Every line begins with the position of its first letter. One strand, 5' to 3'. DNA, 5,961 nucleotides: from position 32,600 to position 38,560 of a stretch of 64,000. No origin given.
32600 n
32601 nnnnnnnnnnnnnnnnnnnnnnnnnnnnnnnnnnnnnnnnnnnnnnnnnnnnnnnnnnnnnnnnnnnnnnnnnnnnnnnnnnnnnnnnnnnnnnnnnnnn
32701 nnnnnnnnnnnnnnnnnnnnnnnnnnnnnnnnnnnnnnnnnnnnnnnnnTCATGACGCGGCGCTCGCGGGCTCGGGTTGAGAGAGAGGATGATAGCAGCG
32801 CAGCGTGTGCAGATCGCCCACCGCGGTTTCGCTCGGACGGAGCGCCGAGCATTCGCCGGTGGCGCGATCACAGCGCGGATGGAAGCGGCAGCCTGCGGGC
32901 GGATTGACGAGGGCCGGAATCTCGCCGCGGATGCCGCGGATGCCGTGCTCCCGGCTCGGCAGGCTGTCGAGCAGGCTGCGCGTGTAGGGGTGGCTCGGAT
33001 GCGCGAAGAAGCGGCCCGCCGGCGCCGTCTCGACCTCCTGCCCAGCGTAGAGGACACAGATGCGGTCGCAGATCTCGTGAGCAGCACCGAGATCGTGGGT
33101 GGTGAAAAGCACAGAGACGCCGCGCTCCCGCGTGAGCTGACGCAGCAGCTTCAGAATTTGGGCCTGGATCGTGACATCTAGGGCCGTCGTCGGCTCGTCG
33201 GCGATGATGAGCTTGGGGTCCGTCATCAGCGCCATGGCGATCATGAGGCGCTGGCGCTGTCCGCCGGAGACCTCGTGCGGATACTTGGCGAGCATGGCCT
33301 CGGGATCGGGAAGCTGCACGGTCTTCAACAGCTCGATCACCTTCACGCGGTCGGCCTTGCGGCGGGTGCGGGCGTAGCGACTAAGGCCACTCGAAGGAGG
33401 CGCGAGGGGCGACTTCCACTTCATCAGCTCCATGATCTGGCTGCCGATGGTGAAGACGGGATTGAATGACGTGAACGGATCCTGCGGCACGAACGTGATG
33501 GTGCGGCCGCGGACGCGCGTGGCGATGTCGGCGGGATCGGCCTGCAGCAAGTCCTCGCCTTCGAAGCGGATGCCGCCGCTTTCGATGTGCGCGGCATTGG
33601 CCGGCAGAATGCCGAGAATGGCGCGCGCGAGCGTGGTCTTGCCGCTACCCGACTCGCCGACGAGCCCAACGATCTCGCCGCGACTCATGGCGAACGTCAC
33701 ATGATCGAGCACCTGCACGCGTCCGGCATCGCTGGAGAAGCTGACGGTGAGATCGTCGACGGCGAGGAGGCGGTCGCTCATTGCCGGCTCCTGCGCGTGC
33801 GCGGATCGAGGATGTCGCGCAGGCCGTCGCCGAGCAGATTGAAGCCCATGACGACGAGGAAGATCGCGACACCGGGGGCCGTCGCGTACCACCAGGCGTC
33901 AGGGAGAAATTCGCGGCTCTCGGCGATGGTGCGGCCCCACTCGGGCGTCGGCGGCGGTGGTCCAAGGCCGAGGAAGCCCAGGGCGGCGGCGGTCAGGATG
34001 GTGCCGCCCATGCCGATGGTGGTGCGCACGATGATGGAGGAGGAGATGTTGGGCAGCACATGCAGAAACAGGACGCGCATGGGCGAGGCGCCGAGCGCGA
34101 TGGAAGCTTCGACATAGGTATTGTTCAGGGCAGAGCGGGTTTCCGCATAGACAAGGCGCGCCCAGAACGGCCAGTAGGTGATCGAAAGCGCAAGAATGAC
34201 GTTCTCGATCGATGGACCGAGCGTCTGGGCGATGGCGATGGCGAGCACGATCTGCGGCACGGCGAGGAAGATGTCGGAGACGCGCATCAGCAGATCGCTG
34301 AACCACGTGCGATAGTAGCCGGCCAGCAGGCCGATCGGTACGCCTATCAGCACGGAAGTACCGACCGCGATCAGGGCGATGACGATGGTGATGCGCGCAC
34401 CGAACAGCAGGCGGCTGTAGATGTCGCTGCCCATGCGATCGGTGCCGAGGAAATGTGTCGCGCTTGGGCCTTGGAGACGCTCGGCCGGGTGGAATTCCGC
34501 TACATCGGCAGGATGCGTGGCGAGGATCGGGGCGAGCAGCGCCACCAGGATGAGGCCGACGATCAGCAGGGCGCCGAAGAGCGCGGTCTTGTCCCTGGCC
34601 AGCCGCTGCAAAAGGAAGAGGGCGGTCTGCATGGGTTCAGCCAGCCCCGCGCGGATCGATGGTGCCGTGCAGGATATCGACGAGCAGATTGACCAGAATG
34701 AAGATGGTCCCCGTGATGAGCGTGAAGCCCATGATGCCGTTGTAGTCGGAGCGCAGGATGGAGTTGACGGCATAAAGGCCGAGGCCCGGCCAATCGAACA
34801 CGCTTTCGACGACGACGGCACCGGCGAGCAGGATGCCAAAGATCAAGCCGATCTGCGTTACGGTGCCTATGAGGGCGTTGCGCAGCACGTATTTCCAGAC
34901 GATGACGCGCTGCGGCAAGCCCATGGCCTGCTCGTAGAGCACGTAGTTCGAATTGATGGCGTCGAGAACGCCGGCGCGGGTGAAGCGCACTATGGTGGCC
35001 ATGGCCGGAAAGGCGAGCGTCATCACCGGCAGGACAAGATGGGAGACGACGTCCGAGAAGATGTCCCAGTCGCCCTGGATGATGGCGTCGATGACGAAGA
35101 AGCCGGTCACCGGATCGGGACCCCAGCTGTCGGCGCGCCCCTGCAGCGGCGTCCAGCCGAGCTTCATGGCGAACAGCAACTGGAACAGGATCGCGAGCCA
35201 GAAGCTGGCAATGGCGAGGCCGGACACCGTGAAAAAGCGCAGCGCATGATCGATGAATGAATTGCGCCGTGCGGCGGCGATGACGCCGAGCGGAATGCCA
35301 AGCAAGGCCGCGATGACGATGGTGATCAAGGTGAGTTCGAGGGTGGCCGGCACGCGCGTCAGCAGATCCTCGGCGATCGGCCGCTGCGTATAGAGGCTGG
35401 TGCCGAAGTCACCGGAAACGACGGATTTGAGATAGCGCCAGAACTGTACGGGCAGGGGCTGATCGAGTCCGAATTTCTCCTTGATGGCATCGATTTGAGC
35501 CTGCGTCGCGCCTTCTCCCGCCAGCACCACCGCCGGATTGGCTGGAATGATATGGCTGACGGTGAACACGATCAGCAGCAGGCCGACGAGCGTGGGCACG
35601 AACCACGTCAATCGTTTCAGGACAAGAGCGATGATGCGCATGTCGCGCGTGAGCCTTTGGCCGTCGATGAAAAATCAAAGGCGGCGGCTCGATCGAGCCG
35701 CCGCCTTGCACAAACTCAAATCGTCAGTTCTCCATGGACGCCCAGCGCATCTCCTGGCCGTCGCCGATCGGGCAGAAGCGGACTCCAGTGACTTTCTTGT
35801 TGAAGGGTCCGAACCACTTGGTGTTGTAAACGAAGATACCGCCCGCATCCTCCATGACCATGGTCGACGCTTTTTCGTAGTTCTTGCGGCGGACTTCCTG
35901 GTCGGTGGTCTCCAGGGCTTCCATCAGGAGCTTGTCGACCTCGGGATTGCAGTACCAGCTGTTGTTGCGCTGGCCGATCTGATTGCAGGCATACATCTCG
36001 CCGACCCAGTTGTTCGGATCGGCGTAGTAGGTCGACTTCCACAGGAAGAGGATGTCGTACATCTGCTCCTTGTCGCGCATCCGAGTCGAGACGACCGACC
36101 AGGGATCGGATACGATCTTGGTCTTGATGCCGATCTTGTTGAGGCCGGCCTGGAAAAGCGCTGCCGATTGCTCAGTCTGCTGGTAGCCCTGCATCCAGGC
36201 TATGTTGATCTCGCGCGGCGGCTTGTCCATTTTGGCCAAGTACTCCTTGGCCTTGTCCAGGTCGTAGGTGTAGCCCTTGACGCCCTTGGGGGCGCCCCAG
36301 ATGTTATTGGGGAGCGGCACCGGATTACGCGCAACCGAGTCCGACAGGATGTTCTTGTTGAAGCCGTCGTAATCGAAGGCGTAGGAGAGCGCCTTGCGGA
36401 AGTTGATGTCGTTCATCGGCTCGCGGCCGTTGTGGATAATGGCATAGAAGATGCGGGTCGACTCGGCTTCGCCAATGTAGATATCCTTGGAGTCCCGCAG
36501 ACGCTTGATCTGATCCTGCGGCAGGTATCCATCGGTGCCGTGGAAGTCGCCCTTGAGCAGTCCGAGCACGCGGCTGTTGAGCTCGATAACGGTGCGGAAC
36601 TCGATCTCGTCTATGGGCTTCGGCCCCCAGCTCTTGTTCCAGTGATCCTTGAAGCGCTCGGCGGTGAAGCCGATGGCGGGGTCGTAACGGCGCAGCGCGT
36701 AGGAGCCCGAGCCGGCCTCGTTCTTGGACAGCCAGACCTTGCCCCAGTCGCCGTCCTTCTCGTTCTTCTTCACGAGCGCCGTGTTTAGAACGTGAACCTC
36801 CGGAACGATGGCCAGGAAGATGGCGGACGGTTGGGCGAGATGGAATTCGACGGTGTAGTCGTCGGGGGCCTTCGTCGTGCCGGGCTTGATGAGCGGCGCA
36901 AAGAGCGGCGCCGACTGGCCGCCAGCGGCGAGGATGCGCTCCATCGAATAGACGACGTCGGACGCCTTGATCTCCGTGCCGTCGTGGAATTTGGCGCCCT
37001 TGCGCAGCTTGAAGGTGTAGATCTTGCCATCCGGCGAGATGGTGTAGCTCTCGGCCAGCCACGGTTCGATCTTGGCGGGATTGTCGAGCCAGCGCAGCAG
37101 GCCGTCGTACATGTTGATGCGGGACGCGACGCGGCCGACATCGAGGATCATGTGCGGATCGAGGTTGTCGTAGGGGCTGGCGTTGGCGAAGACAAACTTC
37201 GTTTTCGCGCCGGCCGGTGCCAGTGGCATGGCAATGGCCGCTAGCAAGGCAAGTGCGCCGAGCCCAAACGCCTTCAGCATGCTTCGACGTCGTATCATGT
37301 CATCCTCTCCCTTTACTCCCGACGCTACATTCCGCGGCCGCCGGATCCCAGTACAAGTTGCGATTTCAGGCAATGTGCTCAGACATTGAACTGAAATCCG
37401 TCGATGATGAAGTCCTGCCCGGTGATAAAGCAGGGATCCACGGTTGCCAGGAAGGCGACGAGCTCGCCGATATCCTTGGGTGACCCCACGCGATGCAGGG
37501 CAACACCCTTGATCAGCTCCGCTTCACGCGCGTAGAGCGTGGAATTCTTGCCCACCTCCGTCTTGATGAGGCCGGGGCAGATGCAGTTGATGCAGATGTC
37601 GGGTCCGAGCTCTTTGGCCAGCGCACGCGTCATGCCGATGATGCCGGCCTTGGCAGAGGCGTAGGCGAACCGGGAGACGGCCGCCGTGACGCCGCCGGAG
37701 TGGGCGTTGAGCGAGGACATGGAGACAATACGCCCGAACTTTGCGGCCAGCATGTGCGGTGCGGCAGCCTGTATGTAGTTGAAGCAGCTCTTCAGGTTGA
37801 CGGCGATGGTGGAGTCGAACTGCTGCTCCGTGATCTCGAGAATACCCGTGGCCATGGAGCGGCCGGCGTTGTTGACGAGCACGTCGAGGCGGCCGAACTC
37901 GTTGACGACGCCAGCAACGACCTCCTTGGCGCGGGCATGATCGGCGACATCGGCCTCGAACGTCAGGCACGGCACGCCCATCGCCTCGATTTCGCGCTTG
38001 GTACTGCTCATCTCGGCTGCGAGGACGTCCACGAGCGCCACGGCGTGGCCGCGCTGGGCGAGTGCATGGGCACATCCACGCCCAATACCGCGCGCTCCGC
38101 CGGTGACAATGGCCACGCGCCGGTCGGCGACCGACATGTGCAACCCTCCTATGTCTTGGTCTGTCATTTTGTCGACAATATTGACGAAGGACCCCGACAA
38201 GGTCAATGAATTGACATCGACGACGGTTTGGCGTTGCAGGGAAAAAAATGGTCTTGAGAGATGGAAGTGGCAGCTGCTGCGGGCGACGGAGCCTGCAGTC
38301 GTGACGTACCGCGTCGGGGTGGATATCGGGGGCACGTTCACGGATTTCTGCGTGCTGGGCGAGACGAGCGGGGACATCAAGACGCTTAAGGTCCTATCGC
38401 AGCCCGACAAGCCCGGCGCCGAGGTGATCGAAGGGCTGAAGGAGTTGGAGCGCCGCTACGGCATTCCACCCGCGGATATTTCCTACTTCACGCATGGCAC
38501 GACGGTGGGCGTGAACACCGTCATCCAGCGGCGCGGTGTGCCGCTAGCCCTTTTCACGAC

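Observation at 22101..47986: About 26-kb orphan catabolic supercluster: two divergent operons, no local regulator, no mobility genes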

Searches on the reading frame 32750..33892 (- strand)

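Call 4: search_protein_families(library=pfam, proteins=[window:32750-33892:-])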
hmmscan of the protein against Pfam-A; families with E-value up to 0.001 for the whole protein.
window:32750-33892:- (380 aa): 6 families
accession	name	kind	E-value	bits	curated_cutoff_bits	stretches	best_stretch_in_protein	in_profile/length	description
PF00005.33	ABC_tran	-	7e-30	104.8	25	1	62-236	1-137/137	ABC transporter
PF08352.17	oligo_HPY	-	2.7e-17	63.4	27.1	1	287-348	1-65/65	Oligopeptide/dipeptide transporter, C-terminal region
PF13304.12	AAA_21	-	2.2e-11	44.8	27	1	205-268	235-300/304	AAA domain, putative AbiEii toxin, Type IV TA system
PF02463.25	SMC_N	-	0.00022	21.2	40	0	73-273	25-204/220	RecF/RecN/SMC N terminal domain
PF13401.12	AAA_22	-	0.00025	21.8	27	0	73-99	6-32/130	AAA domain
PF13191.12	AAA_16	-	0.00095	20.1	32.6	0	68-99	15-51/167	AAA ATPase domain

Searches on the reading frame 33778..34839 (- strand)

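Call 4: search_protein_families(library=pfam, proteins=[window:33778-34839:-])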
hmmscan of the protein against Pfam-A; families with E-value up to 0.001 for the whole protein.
window:33778-34839:- (353 aa): 2 families
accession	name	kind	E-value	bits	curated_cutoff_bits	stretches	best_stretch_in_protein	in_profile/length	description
PF00528.27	BPD_transp_1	-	2.1e-33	116.1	26.4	1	166-350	1-184/184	Binding-protein-dependent transport system inner membrane component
PF12911.12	OppC_N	-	2.1e-07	31.1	23.9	1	77-125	7-53/53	N-terminal TM domain of oligopeptide transport permease C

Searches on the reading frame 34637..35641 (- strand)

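Call 5: search_protein_families(library=pfam, proteins=[window:34637-35641:-])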
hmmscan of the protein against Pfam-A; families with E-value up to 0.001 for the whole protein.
window:34637-35641:- (334 aa): 2 families
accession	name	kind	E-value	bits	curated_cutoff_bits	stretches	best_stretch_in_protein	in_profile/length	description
PF00528.27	BPD_transp_1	-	1.2e-36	126.6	26.4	1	115-331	1-181/184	Binding-protein-dependent transport system inner membrane component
PF19300.4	BPD_transp_1_N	-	2.5e-13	50.6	23.8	1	6-103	4-113/114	Binding-prot-dependent transport system membrane comp, N-term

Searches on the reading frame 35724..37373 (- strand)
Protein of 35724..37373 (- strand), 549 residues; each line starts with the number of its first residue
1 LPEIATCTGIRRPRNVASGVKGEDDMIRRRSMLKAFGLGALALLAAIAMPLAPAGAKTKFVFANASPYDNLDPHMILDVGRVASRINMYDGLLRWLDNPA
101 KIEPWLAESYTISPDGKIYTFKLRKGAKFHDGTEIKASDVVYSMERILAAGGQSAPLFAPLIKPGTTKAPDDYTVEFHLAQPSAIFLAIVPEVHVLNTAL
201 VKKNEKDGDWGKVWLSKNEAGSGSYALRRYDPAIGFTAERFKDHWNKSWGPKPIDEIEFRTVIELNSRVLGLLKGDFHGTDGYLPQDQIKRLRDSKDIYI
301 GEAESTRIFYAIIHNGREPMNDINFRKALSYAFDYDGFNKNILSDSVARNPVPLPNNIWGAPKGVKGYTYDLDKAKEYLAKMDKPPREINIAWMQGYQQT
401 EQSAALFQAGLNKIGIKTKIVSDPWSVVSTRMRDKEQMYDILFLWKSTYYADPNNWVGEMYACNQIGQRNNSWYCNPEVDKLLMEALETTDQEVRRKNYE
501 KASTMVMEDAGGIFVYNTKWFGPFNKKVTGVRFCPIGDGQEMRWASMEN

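Call 5: search_protein_families(library=pfam, proteins=[window:35724-37373:-])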
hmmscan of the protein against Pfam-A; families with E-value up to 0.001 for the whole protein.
window:35724-37373:- (549 aa): 1 family
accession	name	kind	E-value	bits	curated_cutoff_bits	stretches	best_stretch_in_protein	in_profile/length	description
PF00496.27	SBP_bac_5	-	2e-74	251.4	32.4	1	101-467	1-367/368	Bacterial extracellular solute-binding proteins, family 5 Middle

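Call 8: search_protein_families(library=ncbifam, proteins=[window:35724-37373:-])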
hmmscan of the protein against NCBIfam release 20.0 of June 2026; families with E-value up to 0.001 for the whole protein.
window:35724-37373:- (549 aa): 11 families
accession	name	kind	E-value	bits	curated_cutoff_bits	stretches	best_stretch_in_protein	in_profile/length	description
TIGR02294.1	nickel_nikA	equivalog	1.9e-40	138.9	393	1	58-511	6-466/501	nickel ABC transporter substrate-binding protein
NF043070.1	DppA_dipep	equivalog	5e-40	137.6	1005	1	36-537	13-525/535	dipeptide ABC transporter periplasmic-binding protein DppA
NF011942.0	PRK15413.1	equivalog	1.2e-38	133.1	594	1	38-535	10-500/512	glutathione ABC transporter substrate-binding protein GsiB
NF045468.1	Opp5A_nikA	equivalog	2.1e-28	99.1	600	1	67-530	27-471/488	nickel ABC transporter substrate-binding protein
NF047575.1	opine_bind_CntA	exception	1.5e-27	96.3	800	1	56-513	35-500/535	staphylopine-dependent metal ABC transporter substrate-binding lipoprotein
NF045467.1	Opp4A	equivalog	7.1e-27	93.9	650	2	216-544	204-554/556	oligopeptide ABC transporter substrate-binding protein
NF011689.0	PRK15109.1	equivalog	1.7e-26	93.1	560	1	86-509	63-501/547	ABC transporter substrate-binding protein SapA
NF011684.0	PRK15104.1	equivalog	1.5e-23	83.3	947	1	39-517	21-510/543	oligopeptide ABC transporter substrate-binding protein OppA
TIGR04028.1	SBP_KPN_01854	hypoth_equivalog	1.6e-15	56.7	468.5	1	100-536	42-498/509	TIGR04028 family ABC transporter substrate-binding protein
NF007287.0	PRK09755.1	equivalog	8.8e-12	44.6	1098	1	42-150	16-124/535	ABC transporter substrate-binding protein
NF010149.0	PRK13626.1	equivalog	1.6e-06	27.1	476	1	69-229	131-275/552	HTH-type transcriptional regulator SgrR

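Call 28: find_related_loci(query=window:35724-37373:-, collection=genome_contigs, flank=10000)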
Query window:35724-37373:- (549 aa) in genome_contigs; peptide patterns used: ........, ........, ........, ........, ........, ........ (x = any residue, [..] = any of these).
292 stretches matched a pattern; 276 encode a relative of the query (tblastn E <= 1e-3); the best 80 are kept; 80 distinct loci.
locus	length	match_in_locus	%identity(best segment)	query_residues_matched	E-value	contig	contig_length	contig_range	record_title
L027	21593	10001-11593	84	19-549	0e+0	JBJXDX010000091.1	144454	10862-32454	MAG: Hyphomicrobiaceae bacterium isolate P.bin.59 k127_1989937, whole genome shotgun sequence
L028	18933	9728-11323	81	13-548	0e+0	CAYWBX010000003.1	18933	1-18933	MAG TPA_asm: uncultured Hyphomicrobiaceae bacterium isolate binchicken_co107_99 genome assembly, contig: NODE_7123_lengt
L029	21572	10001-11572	80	28-548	0e+0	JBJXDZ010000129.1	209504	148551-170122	MAG: Hyphomicrobiaceae bacterium isolate P.bin.50 k127_4141508, whole genome shotgun sequence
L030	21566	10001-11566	29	9-509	6e-55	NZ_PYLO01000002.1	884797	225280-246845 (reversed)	Clostridium fessum strain SNUG30386 scaffold_1, whole genome shotgun sequence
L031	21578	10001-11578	29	7-509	6e-55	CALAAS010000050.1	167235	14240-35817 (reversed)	MAG TPA_asm: uncultured Clostridium sp. isolate ERR318703_bin.109_CONCOCT_v1.1_MAG genome assembly, contig: ERZ1764592.4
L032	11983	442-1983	28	28-509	1e-54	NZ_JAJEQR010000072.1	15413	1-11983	Hominifimenecus microfluidus strain CLA-AA-H215 NODE_72_length_15413_cov_20.957681, whole genome shotgun sequence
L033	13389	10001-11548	28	25-509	4e-50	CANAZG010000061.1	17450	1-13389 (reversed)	MAG TPA_asm: uncultured Clostridia bacterium isolate SRR16350262_bin.3_metawrap_v1.3_MAG genome assembly, contig: NODE.5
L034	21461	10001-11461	28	50-535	1e-52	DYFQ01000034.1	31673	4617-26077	MAG TPA_asm: Symbiobacterium thermophilum isolate BE2011_3_71_10 Afr_mines_BE2011_478_length_31673_cov_4_017490, whole g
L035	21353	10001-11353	28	70-509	2e-47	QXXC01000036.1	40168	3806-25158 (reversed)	Clostridiaceae bacterium strain 1XD21-72 Scaffold36_1, whole genome shotgun sequence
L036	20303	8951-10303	28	70-509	9e-47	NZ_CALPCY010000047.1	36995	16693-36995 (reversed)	Otoolea muris strain DSM 111138 NODE_47_length_36995_cov_120.015087, whole genome shotgun sequence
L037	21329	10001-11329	27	87-531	1e-41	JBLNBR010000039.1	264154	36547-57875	MAG: Ignavibacteriales bacterium isolate MAG146 PRJNA950955_bin8_renamed_38, whole genome shotgun sequence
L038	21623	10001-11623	28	6-530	5e-40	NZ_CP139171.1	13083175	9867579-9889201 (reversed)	Dactylosporangium sp. AC04546 chromosome, complete genome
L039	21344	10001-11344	27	88-537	8e-40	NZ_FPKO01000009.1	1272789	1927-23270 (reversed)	Thermophilibacter mediterraneus strain Marseille-P3256T, whole genome shotgun sequence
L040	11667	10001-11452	28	55-526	1e-39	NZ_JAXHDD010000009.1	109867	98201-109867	Pseudogracilibacillus sp. SO30301A strain SO 30301-A 9, whole genome shotgun sequence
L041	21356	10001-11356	28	68-530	4e-39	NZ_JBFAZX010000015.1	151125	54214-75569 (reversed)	Dactylosporangium sp. NPDC051484 NPDC051484_16_G10.ctg-0015, whole genome shotgun sequence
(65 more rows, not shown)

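Call 36: search_protein_families(library=pfam, proteins=[L029:3137-4075:-, L029:15595-17208:-, L029:17340-18266:-], max_evalue=0.01)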
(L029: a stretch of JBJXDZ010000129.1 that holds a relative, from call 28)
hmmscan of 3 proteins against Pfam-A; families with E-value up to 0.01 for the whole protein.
L029:3137-4075:- (312 aa): 2 families
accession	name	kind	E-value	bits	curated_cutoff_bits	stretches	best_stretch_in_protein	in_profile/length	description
PF01522.26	Polysacc_deac_1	-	1.8e-17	63.9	23.1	1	82-185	18-121/124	Polysaccharide deacetylase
PF03065.20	Glyco_hydro_57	-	0.0098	15.7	21.2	0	126-247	106-199/291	Glycosyl hydrolase family 57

L029:15595-17208:- (537 aa): 6 families
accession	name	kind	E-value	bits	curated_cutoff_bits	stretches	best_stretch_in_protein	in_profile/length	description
PF00732.25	GMC_oxred_N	-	9.5e-50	169.8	23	1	6-295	1-217/218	GMC oxidoreductase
PF05199.19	GMC_oxred_C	-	1.1e-37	130.2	24.6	1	390-523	1-139/139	GMC oxidoreductase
PF01266.30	DAO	-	3.7e-05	23.9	27.9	1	7-38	1-31/353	FAD dependent oxidoreductase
PF00890.30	FAD_binding_2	-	0.00066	19.4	20.4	0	7-38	1-31/414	FAD binding domain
PF13450.12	NAD_binding_8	-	0.0017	19.1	21.9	1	11-39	2-29/68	NAD(P)-binding Rossmann-like domain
PF05834.18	Lycopene_cycl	-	0.0044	16.6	23.4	1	7-41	1-36/380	Lycopene cyclase protein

L029:17340-18266:- (308 aa): 4 families
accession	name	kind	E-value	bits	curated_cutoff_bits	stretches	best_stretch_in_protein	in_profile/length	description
PF01738.24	DLH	-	3.9e-45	154.5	21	1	97-306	1-216/217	Dienelactone hydrolase family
PF23678.1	YqhI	-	6.4e-16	57.8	27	1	20-50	5-35/36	YqhI-like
PF00326.27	Peptidase_S9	-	1.6e-05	25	22.6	1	232-296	142-205/213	Prolyl oligopeptidase family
PF08840.17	BAAT_C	-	0.00069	20.2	20.9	0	179-237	10-68/210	BAAT / Acyl-CoA thioester hydrolase C terminal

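Call 46: search_solved_structures(query=window:35724-37373:-, max_evalue=1e-10)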
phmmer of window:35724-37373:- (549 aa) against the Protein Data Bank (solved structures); distinct sequences matched with E-value up to 1e-10: 59.
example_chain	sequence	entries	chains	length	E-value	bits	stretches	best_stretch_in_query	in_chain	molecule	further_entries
8z1y_F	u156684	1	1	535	2.1e-44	155.1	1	33-538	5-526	Dipeptide-binding protein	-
8z1z_F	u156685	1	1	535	2.2e-44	155.1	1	33-538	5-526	Dipeptide-binding protein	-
1dpp_A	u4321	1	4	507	7e-42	146.9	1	69-538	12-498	DIPEPTIDE BINDING PROTEIN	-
1dpe_A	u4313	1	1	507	1.3e-41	145.9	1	68-538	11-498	DIPEPTIDE-BINDING PROTEIN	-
8upi_A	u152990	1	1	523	2.8e-40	141.5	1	70-523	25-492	Peptide ABC transporter substrate-binding protein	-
5f1q_A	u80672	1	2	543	3.3e-40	141.3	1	27-538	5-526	Periplasmic dipeptide transport protein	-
3m8u_A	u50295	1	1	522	3.1e-38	134.8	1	70-537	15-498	Heme-binding protein A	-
6ofq_A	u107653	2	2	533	1.9e-37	132.2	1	60-516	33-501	Heme-binding protein A / AI-2 binding protein A | Heme-binding protein A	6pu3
8efz_A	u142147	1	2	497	1.6e-35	125.8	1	87-537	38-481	Extracellular solute-binding protein family 5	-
5u4o_A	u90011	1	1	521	9.1e-35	123.4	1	61-534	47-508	ABC transporter substrate-binding protein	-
6hlx_A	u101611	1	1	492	3.4e-31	111.6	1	86-510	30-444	AgaA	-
1uqw_A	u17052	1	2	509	3.5e-31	111.5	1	55-535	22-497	PUTATIVE BINDING PROTEIN YLIB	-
3tpa_A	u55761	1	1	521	7.6e-29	103.8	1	83-537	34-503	Heme-binding protein A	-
7kz8_A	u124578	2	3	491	1.7e-24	89.5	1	86-537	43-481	Peptide/nickel transport system substrate-binding protein AapF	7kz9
4qfk_H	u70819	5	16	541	2.9e-24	88.7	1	87-537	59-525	ABC transporter periplasmic peptide-binding protein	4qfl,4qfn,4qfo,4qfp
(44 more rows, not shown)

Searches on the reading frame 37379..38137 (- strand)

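Call 8: search_protein_families(library=ncbifam, proteins=[window:37379-38137:-])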
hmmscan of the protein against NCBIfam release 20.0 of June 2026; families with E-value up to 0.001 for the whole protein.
window:37379-38137:- (252 aa): 225 families (the best 25 are shown)
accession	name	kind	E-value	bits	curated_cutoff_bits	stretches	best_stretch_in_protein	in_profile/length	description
NF004198.0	PRK05653.1-3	equivalog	2.7e-59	200.6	296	1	3-243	4-240/248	3-oxoacyl-ACP reductase FabG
NF005559.1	PRK07231.1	subfamily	2.8e-59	200.6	215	1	6-247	4-245/249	glucose 1-dehydrogenase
NF009466.0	PRK12826.1-2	subfamily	1.9e-58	197.8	222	1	6-247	3-242/248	3-oxoacyl-ACP reductase FabG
TIGR01830.1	3oxo_ACP_reduc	equivalog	1e-57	195.6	297.75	1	9-247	1-236/239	3-oxoacyl-[acyl-carrier-protein] reductase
NF004197.0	PRK05653.1-1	equivalog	3.5e-52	177.5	332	1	5-247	6-244/249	3-oxoacyl-ACP reductase FabG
NF004202.0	PRK05653.2-2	equivalog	4.9e-52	177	333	1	2-249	4-247/259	3-oxoacyl-ACP reductase FabG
NF009468.0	PRK12826.1-4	equivalog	6e-52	176.9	318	1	6-248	7-246/256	SDR family oxidoreductase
NF005309.0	PRK06841.1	subfamily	3.6e-51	174.1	286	1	6-247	15-250/255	GolD/DthD family dehydrogenase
NF006070.0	PRK08213.1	subfamily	2.5e-50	171.4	279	1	7-247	13-254/259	gluconate 5-dehydrogenase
NF006080.0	PRK08226.1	equivalog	4.7e-50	170.5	356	1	5-247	5-251/263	SDR family oxidoreductase UcpA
NF009386.0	PRK12745.1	equivalog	7.2e-50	169.5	250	1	5-247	4-252/259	3-ketoacyl-ACP reductase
NF009093.0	PRK12429.1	subfamily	1.1e-49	169.1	258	1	5-247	4-254/259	3-hydroxybutyrate dehydrogenase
NF052558.1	MBtsdlDhBudC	equivalog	1.2e-49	169.2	270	1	6-247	3-239/250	meso-2,3-butanediol dehydrogenase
TIGR01829.1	AcAcCoA_reduct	subfamily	1.2e-49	169.2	302.1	1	7-249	1-240/242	acetoacetyl-CoA reductase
NF004203.0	PRK05653.2-4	subfamily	3.2e-49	167.6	313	1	4-249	4-256/260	3-oxoacyl-ACP reductase FabG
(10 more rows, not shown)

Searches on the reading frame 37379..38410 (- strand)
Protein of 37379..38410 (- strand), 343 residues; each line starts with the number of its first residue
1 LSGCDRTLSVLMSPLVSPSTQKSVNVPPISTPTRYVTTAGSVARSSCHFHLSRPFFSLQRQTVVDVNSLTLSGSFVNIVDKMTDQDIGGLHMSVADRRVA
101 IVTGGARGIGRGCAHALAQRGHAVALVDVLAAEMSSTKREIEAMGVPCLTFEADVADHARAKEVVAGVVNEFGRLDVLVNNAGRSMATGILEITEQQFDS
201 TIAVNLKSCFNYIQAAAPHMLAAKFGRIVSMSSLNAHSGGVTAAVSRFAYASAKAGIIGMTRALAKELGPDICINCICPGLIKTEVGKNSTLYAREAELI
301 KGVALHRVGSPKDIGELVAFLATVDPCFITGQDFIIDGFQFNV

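Call 5: search_protein_families(library=pfam, proteins=[window:37379-38410:-])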
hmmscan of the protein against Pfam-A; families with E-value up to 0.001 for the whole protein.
window:37379-38410:- (343 aa): 4 families
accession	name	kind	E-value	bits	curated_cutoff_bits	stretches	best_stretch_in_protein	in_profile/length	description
PF13561.12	adh_short_C2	-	1e-54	186.1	27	1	106-338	3-233/236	Enoyl-(Acyl carrier protein) reductase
PF00106.31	adh_short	-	2.9e-52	177.4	26.6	1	98-290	1-190/195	short chain dehydrogenase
PF08659.16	KR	-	4.4e-10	40.2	22.6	1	101-253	4-152/180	KR domain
PF23441.1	SDR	-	2.8e-05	24.1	27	1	102-290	12-202/258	SDR-like rossmann domain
